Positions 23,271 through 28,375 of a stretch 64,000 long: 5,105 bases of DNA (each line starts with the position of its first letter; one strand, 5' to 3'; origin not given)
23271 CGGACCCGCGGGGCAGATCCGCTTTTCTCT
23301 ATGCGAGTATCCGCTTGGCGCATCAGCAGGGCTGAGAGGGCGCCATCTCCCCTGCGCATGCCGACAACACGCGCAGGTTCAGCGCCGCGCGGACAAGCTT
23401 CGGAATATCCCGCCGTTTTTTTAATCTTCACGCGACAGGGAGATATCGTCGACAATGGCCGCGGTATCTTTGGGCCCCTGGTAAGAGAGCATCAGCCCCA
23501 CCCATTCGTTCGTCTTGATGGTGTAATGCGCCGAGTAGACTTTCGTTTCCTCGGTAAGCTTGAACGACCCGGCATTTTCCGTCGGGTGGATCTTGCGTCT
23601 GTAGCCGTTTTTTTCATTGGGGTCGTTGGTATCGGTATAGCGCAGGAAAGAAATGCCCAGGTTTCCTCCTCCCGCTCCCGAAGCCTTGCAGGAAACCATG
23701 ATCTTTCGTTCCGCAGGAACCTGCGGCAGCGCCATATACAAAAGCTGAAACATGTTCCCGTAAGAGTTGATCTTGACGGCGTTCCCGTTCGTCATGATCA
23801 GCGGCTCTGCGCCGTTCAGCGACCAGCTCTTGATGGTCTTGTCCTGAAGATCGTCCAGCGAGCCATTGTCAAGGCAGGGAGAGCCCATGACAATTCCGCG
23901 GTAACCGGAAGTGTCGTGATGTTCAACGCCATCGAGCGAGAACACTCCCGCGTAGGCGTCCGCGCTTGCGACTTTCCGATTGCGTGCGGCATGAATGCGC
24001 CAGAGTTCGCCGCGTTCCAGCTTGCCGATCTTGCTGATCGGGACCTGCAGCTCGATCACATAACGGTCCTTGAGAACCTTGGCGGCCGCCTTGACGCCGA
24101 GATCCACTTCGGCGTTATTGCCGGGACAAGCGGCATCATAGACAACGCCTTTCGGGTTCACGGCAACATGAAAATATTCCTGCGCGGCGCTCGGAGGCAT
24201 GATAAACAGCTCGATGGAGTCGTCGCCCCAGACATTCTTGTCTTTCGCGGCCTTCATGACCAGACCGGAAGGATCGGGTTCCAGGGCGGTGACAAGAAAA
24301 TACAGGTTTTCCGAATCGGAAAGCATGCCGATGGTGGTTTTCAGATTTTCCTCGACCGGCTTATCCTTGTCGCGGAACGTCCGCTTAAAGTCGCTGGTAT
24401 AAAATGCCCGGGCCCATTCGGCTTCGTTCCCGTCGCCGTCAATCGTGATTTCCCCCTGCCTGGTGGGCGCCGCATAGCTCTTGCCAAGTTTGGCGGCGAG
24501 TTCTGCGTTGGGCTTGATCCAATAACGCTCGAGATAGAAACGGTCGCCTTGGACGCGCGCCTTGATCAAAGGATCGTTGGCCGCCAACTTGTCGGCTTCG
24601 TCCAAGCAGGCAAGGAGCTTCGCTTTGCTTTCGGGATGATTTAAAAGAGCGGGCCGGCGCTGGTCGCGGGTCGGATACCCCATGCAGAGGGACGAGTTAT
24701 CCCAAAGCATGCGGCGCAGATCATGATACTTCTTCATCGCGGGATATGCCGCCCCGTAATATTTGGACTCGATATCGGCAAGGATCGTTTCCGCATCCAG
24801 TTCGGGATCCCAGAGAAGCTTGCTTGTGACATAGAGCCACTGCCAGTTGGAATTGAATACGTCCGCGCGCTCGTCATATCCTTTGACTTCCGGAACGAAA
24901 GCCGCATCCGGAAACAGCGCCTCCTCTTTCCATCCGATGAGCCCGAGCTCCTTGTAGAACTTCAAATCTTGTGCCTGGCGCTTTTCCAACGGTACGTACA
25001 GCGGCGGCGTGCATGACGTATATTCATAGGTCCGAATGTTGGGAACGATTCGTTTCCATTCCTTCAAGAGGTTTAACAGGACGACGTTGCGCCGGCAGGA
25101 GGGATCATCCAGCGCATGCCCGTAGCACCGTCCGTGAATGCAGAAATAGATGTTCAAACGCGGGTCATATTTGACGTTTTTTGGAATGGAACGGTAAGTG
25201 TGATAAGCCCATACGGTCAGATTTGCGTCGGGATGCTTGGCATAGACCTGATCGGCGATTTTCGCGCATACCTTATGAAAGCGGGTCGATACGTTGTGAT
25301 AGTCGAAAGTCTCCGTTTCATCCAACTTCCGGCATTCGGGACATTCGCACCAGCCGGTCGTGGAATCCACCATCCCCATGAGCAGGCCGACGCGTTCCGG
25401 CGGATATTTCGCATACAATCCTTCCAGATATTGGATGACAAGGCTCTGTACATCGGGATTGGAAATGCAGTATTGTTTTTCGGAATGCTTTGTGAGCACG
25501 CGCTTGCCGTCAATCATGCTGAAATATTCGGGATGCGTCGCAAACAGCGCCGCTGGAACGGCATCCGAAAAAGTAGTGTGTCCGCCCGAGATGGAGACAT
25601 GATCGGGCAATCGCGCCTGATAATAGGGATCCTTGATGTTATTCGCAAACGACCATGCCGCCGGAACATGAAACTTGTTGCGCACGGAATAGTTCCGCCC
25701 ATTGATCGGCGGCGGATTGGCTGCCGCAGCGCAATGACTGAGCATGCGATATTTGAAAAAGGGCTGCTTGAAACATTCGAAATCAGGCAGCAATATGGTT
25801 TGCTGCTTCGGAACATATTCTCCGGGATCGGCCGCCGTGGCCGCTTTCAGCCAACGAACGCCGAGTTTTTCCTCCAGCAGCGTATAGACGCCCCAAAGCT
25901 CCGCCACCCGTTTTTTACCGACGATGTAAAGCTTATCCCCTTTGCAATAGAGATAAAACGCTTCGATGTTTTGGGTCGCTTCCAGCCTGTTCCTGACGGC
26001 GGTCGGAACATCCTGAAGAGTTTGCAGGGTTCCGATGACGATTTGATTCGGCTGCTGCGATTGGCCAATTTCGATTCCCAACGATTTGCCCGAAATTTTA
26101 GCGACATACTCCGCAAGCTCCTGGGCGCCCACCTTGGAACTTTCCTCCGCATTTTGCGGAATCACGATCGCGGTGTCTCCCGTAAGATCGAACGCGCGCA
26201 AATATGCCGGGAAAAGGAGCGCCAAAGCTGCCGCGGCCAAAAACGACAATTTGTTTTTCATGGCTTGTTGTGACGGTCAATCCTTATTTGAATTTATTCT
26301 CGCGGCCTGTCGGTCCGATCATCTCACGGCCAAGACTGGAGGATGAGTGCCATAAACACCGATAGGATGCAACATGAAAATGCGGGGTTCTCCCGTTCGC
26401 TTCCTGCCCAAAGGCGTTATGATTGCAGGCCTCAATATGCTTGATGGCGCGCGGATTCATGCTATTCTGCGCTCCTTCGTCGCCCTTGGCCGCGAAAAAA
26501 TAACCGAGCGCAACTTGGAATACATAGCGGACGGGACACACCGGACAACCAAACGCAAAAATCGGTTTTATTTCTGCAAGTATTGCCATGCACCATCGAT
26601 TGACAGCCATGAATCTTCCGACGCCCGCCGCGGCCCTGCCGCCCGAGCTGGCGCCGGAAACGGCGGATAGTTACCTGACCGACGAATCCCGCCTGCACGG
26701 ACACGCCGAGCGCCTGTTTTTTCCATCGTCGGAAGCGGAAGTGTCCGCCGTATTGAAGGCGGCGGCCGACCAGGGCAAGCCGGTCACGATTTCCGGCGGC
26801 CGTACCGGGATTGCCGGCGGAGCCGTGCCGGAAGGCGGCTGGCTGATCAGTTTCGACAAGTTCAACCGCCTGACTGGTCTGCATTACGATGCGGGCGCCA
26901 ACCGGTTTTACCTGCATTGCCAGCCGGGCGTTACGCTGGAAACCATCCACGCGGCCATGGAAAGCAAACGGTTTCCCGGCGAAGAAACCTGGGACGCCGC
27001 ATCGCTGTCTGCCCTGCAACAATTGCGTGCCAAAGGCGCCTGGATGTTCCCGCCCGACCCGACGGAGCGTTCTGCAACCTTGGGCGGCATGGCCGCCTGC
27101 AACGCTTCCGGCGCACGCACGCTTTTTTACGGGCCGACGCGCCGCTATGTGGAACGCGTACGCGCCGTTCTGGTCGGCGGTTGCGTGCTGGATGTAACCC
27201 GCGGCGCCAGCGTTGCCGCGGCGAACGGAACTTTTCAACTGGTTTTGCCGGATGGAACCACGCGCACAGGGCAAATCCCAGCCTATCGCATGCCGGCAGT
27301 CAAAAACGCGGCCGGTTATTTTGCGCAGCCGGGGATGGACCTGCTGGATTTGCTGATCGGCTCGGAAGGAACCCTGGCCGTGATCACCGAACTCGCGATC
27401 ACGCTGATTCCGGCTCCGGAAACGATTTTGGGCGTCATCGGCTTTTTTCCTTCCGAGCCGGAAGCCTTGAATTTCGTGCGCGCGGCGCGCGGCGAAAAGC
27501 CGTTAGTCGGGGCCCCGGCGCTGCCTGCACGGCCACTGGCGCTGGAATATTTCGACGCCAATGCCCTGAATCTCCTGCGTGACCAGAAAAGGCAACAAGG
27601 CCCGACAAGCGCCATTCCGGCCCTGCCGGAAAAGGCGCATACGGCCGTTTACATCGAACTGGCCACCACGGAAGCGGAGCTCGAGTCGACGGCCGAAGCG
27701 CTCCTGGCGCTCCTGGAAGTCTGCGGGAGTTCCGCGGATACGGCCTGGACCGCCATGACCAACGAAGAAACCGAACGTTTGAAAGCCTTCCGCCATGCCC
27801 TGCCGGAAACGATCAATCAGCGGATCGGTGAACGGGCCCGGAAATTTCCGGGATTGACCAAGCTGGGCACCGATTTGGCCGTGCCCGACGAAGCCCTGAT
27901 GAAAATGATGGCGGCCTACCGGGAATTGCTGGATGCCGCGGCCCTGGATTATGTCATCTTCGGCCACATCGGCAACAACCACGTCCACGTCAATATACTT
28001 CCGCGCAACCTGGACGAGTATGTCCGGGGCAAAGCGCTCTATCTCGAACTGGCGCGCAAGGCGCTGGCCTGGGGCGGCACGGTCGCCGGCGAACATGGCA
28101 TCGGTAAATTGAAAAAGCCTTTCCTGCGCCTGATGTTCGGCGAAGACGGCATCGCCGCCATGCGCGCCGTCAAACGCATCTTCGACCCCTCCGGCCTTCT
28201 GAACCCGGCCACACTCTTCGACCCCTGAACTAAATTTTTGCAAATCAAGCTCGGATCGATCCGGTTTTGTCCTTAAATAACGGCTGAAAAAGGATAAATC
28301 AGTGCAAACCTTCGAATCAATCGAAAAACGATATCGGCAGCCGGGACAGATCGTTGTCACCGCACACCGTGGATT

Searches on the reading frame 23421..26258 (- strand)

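Call 27: search_protein_families(library=pfam, proteins=[window:23421-26258:-], max_evalue=0.001)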
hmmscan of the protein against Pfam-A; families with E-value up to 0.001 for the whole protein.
window:23421-26258:- (945 aa): 4 families
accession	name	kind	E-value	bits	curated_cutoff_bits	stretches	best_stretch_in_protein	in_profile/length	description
PF16126.11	DUF4838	-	8.9e-43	147.1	26.6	1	146-513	6-325/325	Domain of unknown function (DUF4838)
PF06452.16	CBM9_1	-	1.7e-09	38.3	23.4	1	606-784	1-175/185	Carbohydrate family 9 binding domain-like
PF02838.20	Glyco_hydro_20b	-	2e-05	25.8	26.1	1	22-128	17-105/124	Glycosyl hydrolase family 20, domain 2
PF03648.19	Glyco_hydro_67N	-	8.1e-05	23.3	24.3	1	31-127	24-120/120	Glycosyl hydrolase family 67 N-terminus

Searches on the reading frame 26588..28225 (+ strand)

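Call 27: search_protein_families(library=pfam, proteins=[window:26588-28225:+], max_evalue=0.001)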
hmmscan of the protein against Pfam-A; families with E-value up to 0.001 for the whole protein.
window:26588-28225:+ (546 aa): 2 families
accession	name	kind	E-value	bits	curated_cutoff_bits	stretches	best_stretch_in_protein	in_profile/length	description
PF02913.24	FAD-oxidase_C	-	9.9e-41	140.5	21.2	1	315-541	31-246/248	FAD linked oxidases, C-terminal domain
PF01565.28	FAD_binding_4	-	1.5e-22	80.3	26.4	2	42-127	3-85/139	FAD binding domain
